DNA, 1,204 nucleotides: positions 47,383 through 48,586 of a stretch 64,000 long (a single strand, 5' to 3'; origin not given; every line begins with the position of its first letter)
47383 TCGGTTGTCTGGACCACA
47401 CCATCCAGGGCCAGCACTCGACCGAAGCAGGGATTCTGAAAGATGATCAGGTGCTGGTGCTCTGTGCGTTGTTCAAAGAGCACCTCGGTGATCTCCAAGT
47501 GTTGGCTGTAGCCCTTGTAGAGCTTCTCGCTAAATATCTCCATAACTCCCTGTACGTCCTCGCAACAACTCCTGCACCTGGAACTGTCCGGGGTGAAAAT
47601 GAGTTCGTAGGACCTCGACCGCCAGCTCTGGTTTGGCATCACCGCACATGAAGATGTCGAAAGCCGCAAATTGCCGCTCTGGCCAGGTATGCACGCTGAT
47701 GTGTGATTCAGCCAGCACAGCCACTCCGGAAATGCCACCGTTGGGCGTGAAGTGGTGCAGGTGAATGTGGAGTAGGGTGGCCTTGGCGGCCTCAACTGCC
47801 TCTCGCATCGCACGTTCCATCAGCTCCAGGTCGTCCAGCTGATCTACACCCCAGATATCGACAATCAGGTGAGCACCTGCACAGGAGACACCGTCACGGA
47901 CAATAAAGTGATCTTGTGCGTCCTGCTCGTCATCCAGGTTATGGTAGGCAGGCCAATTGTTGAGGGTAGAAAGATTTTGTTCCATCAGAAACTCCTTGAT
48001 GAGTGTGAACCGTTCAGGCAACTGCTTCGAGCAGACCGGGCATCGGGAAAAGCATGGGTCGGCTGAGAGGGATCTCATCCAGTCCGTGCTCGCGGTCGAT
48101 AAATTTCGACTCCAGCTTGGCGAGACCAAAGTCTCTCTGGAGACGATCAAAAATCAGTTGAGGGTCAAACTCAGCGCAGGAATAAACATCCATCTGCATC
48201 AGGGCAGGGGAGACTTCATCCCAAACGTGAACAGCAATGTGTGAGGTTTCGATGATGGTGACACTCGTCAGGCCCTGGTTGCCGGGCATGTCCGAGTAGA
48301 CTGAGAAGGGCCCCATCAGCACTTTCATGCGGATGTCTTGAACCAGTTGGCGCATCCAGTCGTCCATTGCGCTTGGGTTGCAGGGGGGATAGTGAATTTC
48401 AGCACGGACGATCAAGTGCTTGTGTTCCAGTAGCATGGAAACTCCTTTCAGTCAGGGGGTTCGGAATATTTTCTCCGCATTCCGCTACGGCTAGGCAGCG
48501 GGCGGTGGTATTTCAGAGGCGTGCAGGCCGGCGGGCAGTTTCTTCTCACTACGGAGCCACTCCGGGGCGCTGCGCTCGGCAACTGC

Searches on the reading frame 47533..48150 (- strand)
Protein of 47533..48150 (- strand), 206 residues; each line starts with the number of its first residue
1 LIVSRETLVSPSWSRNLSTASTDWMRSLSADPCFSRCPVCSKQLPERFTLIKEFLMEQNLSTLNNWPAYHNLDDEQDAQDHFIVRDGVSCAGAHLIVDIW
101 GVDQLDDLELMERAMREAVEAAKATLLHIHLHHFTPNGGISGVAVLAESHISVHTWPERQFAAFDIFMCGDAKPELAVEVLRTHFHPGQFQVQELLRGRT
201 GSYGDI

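Call 85: search_protein_families(library=pfam, proteins=[window:47533-48150:-], max_evalue=0.00001)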
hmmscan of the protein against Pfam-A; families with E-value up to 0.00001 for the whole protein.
window:47533-48150:- (206 aa): 1 family
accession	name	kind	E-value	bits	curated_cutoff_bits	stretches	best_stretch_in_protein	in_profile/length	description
PF02675.21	AdoMet_dc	-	8.8e-37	126.2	25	1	94-198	1-107/107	S-adenosylmethionine decarboxylase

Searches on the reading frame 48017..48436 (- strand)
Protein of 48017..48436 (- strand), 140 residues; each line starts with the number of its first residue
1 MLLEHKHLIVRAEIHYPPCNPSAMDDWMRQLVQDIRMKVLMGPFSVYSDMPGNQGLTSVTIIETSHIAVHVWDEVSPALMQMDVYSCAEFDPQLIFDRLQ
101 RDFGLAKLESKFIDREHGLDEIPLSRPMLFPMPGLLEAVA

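Call 86: search_protein_families(library=pfam, proteins=[window:48017-48436:-], max_evalue=0.001)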
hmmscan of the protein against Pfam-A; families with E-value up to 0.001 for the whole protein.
window:48017-48436:- (140 aa): 1 family
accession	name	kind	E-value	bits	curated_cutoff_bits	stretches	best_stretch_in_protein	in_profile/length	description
PF02675.21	AdoMet_dc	-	1.6e-14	54.6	25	1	21-115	17-106/107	S-adenosylmethionine decarboxylase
